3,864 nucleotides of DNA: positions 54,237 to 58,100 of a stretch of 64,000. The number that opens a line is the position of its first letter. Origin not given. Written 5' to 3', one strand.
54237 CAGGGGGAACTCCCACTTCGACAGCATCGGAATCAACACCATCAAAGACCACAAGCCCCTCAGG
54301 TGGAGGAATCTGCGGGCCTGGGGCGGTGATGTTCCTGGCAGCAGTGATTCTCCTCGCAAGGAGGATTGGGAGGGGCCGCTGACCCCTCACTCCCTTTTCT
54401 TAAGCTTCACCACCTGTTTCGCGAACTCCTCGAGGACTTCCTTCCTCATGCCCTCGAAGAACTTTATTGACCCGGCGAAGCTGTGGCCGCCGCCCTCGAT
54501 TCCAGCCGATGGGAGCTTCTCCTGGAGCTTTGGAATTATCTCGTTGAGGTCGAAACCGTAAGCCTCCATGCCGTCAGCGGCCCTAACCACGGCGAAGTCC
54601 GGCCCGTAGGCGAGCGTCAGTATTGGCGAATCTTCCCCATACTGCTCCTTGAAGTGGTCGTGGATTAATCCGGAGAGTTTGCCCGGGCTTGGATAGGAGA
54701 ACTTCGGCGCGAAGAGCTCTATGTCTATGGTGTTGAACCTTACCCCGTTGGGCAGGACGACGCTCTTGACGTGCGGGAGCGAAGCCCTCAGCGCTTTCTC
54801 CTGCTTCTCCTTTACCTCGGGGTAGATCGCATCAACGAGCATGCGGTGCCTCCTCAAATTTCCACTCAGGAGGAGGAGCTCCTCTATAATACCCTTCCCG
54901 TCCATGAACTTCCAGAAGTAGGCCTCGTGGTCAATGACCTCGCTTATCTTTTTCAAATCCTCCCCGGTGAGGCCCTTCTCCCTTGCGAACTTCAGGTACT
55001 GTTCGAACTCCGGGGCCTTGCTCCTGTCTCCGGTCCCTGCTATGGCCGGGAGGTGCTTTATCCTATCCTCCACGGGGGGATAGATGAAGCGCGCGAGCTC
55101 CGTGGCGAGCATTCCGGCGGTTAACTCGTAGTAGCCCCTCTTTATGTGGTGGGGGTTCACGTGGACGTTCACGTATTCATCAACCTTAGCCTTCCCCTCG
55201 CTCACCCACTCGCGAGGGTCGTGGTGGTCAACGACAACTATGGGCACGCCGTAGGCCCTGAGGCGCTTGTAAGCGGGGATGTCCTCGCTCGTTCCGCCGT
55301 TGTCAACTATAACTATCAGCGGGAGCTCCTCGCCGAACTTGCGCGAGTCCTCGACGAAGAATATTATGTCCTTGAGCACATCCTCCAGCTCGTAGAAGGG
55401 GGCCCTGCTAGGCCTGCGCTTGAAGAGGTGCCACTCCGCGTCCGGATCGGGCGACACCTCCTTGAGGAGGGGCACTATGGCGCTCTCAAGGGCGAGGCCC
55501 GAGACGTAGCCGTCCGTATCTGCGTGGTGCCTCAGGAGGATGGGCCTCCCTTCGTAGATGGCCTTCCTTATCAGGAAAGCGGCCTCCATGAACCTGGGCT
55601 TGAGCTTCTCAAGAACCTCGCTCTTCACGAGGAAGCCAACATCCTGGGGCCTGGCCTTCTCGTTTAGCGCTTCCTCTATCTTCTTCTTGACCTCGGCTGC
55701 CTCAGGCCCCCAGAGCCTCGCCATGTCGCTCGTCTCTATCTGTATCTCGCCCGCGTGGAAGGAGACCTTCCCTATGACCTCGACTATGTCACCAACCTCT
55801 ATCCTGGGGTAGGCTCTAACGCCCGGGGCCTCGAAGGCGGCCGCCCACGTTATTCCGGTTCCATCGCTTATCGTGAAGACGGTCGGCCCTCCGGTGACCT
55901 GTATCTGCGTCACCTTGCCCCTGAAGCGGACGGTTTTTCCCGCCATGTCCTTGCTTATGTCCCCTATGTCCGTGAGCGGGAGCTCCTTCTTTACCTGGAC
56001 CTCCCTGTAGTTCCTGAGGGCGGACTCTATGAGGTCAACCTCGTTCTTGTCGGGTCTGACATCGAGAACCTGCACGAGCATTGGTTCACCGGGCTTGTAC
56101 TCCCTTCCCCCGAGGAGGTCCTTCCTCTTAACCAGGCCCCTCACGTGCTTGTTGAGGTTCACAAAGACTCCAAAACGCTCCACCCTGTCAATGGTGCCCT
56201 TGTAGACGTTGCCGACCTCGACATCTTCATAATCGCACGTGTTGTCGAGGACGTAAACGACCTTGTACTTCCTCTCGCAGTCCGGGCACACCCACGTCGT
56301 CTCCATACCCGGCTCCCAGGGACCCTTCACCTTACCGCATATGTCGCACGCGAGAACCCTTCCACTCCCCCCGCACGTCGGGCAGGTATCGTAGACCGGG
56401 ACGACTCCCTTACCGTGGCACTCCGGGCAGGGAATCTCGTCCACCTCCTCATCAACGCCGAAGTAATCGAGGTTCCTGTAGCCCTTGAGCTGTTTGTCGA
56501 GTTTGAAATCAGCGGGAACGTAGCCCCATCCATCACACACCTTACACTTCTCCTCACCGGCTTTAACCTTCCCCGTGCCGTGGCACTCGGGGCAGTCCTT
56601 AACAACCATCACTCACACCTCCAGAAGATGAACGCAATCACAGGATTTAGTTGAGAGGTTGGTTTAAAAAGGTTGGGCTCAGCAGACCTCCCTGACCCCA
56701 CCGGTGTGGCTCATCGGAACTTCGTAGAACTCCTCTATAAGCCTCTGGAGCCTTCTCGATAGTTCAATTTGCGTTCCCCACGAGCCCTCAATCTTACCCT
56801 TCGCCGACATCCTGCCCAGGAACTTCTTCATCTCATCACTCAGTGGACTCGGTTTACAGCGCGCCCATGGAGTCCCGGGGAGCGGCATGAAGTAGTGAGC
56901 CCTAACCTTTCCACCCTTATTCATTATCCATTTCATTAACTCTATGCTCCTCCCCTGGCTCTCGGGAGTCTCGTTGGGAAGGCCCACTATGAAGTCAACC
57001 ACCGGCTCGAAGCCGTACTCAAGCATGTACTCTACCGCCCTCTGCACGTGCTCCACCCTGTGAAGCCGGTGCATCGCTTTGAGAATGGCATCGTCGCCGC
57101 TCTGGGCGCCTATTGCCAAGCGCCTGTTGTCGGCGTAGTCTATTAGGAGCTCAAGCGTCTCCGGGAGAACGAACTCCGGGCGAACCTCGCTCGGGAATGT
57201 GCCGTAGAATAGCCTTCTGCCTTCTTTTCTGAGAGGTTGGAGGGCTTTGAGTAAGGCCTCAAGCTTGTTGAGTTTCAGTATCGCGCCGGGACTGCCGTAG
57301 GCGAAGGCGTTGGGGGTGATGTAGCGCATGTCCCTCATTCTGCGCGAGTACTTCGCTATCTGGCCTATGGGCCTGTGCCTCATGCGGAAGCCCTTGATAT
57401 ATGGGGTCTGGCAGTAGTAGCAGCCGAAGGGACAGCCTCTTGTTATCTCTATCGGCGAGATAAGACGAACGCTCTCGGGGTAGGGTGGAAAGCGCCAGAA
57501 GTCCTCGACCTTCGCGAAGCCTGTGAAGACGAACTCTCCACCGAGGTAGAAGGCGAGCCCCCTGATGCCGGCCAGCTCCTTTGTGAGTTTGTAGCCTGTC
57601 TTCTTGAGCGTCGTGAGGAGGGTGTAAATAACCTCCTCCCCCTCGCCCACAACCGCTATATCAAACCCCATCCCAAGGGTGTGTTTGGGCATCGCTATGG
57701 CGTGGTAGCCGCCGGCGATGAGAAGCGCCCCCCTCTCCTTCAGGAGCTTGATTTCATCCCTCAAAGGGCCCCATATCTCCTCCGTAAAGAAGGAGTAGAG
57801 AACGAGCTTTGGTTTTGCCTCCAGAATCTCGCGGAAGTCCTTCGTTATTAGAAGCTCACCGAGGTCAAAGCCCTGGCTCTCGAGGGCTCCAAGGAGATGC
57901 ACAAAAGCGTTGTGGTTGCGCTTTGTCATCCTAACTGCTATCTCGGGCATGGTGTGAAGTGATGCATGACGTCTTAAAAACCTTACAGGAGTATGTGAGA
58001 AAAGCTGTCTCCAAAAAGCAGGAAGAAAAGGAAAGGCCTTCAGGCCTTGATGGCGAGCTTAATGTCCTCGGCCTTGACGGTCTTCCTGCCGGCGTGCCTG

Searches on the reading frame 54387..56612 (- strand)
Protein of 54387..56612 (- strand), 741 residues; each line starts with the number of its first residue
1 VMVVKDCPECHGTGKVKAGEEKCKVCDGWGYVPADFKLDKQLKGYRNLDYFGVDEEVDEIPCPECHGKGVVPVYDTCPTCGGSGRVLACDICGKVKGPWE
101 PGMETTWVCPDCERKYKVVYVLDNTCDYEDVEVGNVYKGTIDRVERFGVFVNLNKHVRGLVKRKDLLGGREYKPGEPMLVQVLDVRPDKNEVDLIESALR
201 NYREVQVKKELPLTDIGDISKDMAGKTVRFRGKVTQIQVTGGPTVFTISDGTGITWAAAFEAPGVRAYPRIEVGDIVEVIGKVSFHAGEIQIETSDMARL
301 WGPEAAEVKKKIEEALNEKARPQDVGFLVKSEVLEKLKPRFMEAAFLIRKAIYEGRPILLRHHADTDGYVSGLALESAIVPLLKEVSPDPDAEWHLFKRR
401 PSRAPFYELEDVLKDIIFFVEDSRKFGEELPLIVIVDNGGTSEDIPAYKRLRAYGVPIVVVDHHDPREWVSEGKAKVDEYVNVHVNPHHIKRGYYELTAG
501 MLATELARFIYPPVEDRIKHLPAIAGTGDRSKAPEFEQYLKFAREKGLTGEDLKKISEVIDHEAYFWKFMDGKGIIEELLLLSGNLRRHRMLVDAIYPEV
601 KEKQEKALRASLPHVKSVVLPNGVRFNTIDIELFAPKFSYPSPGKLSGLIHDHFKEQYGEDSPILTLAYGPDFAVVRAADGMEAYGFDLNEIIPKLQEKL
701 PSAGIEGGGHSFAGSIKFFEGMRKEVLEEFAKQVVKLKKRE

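Call 8: search_protein_families(library=pfam, proteins=[window:54387-56612:-], max_evalue=0.01)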
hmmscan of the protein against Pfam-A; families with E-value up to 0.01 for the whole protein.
window:54387-56612:- (741 aa): 5 families
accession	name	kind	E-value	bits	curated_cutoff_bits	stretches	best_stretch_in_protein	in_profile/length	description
PF01336.31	tRNA_anti-codon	-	3.3e-11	43.4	27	1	228-296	1-71/75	OB-fold nucleic acid binding domain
PF00575.29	S1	-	5.2e-10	40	22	1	131-194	2-71/74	S1 RNA binding domain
PF01368.27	DHH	-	2.1e-06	28.5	28.1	1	361-477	5-80/125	DHH family, N-terminal domain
PF00684.25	DnaJ_CXXCXGXG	-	1.8e-05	25.3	32.7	1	3-29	40-64/65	DnaJ central domain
PF18551.6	TackOD1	-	0.00022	21.3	32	1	38-117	52-135/188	Thaumarchaeal output domain 1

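Call 27: find_related_loci(query=window:54390-56612:-, collection=genome_contigs, flank=10000)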
Query window:54390-56612:- (741 aa) in genome_contigs; peptide patterns used: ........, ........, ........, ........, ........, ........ (x = any residue, [..] = any of these).
462 stretches matched a pattern; 14 encode a relative of the query (tblastn E <= 1e-3); 14 distinct loci.
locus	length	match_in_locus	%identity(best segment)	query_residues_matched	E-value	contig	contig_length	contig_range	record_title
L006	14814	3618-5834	85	2-739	0e+0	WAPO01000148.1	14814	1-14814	MAG: Thermococcus sp. isolate S144_40 k151_430425, whole genome shotgun sequence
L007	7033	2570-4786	85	2-739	0e+0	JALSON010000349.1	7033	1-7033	MAG: Thermococcaceae archaeon isolate 356-284_metabat1_scaf2bin.116 356-284_scaffold_7534_c1, whole genome shotgun seque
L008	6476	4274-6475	85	1-733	0e+0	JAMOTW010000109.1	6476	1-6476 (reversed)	MAG: Thermococcus sp. isolate 4571-419_metabat2_scaf2bin.055 4571-419_scaffold_3005_c1, whole genome shotgun sequence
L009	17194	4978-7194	84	2-739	0e+0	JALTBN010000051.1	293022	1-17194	MAG: Thermococcus sp. isolate S013_maxbin2_scaf2bin.030 S013_NODE_3_length_293022_cov_62.787258, whole genome shotgun se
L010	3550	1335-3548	83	2-738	0e+0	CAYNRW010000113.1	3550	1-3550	MAG TPA_asm: uncultured Thermococci archaeon isolate binchicken_co256_372 genome assembly, contig: NODE_90144_length_355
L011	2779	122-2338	83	2-739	0e+0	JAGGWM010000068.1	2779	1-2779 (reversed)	MAG: Thermococcus sp. isolate AUK126 PB_MBMC_080_c_000000000123, whole genome shotgun sequence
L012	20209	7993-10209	83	2-739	0e+0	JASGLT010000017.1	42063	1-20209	MAG: Thermococcaceae archaeon isolate DJKA121_NP-J24_bin.11 scaffold_122, whole genome shotgun sequence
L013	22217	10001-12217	82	2-739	0e+0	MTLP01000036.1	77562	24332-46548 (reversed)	MAG: Thermococcus sp. JdFR-02 JGI24019J35510_1000105, whole genome shotgun sequence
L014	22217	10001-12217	81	2-739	0e+0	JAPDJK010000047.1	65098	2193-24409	MAG: Thermococci archaeon isolate S5B1_HD70 c_000000000164, whole genome shotgun sequence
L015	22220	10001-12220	81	2-740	0e+0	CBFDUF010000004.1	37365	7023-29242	MAG TPA_asm: uncultured Thermococci archaeon isolate SRR6823439_binner13_Refined_15 genome assembly, contig: ERZ534240.8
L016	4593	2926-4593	84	2-557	0e+0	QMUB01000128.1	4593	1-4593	MAG: Thermococci archaeon isolate B89_G9 B89_Guay9_scaffold_38070, whole genome shotgun sequence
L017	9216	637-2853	83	2-739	0e+0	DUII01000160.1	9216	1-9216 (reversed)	MAG TPA_asm: Thermococcaceae archaeon isolate UBA12520 contig_398, whole genome shotgun sequence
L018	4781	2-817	87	469-739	4e-156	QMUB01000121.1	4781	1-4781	MAG: Thermococci archaeon isolate B89_G9 B89_Guay9_scaffold_35404, whole genome shotgun sequence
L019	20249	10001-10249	29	216-292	3e-5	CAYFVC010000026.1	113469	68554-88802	MAG TPA_asm: uncultured archaeon isolate ERP108616_co1_107 genome assembly, contig: k119_415357, whole genome shotgun se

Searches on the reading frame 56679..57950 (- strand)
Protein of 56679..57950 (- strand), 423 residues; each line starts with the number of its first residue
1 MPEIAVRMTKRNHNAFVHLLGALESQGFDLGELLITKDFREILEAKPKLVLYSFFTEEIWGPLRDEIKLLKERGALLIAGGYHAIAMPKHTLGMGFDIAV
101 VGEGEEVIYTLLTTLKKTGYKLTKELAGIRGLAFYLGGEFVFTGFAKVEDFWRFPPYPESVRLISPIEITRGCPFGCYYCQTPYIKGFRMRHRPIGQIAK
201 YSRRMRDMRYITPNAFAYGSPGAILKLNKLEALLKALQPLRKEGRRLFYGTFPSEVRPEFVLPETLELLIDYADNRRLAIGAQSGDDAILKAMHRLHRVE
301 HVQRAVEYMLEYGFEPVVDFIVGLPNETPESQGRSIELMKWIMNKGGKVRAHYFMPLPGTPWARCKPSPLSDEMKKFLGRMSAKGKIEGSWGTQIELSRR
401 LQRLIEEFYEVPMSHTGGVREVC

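Call 8: search_protein_families(library=pfam, proteins=[window:56679-57950:-], max_evalue=0.01)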
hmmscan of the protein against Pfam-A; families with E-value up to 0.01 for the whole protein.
window:56679-57950:- (423 aa): 3 families
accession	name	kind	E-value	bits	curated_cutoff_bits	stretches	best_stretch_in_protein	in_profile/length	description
PF04055.27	Radical_SAM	-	2.9e-27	96.3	29.5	1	167-331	1-158/166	Radical SAM superfamily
PF02310.24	B12-binding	-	6.3e-07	29.7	32.1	1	21-109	22-118/121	B12 binding domain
PF19864.5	Radical_SAM_N2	-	0.0021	18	29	1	72-119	84-129/151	Radical SAM proteins, N-terminal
